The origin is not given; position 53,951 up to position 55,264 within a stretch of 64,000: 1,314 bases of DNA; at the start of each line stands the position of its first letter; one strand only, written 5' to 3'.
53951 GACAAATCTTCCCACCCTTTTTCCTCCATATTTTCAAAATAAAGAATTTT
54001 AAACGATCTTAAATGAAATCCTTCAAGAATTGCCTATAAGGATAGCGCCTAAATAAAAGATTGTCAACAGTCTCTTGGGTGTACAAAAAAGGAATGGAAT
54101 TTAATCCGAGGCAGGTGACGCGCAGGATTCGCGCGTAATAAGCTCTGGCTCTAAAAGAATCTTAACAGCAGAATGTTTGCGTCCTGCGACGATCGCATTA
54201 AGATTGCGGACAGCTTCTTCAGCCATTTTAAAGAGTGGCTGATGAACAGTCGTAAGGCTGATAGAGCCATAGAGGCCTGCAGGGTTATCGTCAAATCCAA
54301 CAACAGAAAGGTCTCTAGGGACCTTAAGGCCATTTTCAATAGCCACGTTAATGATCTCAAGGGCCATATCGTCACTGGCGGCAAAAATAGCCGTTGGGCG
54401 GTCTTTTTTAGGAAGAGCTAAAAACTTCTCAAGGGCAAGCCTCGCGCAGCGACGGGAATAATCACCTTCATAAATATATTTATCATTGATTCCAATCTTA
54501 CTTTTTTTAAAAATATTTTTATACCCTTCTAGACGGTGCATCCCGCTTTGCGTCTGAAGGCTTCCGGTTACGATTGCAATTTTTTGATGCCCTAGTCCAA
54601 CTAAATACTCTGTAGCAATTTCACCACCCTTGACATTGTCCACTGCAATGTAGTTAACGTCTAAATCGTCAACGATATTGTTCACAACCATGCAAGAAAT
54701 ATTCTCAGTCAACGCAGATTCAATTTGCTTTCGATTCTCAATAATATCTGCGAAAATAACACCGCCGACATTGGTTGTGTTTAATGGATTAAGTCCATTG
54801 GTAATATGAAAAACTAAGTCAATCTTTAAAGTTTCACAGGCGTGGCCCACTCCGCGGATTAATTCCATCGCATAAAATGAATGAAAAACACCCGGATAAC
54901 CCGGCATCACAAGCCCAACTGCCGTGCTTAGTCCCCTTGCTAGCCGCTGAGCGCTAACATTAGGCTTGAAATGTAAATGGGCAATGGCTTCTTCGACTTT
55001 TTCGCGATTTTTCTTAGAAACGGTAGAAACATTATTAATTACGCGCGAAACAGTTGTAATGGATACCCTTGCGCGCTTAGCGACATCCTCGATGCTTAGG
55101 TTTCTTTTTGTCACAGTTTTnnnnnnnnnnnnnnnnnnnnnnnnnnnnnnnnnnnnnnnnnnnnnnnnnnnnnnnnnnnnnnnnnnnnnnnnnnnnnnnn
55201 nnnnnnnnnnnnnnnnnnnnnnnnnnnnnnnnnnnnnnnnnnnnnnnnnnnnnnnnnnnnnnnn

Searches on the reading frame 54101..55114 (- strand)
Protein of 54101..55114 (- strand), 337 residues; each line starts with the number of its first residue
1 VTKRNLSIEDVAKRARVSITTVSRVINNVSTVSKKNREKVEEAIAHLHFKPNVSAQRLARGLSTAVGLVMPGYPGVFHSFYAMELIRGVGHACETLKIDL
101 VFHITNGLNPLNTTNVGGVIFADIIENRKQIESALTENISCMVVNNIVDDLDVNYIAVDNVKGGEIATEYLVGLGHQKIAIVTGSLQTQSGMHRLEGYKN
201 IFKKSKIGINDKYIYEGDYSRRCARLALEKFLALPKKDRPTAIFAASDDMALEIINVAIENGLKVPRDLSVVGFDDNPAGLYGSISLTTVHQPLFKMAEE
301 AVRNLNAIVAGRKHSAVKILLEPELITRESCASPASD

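Call 69: search_protein_families(library=pfam, proteins=[window:54101-55114:-], max_evalue=0.00001)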
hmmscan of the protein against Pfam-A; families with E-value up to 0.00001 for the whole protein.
window:54101-55114:- (337 aa): 4 families
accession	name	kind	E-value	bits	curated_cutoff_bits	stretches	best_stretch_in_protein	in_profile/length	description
PF13377.12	Peripla_BP_3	-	2.5e-31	109.4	26.5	1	169-331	2-167/167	Periplasmic binding protein-like domain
PF00356.27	LacI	-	5.4e-17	61.8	27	1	7-52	1-46/46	Bacterial regulatory proteins, lacI family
PF13407.12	Peripla_BP_4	-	2.7e-16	60.3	35.1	1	129-313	71-258/258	Periplasmic binding protein domain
PF00532.27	Peripla_BP_1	-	2.2e-12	47.5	22.2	1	110-277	52-226/281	Periplasmic binding proteins and sugar binding domain of LacI family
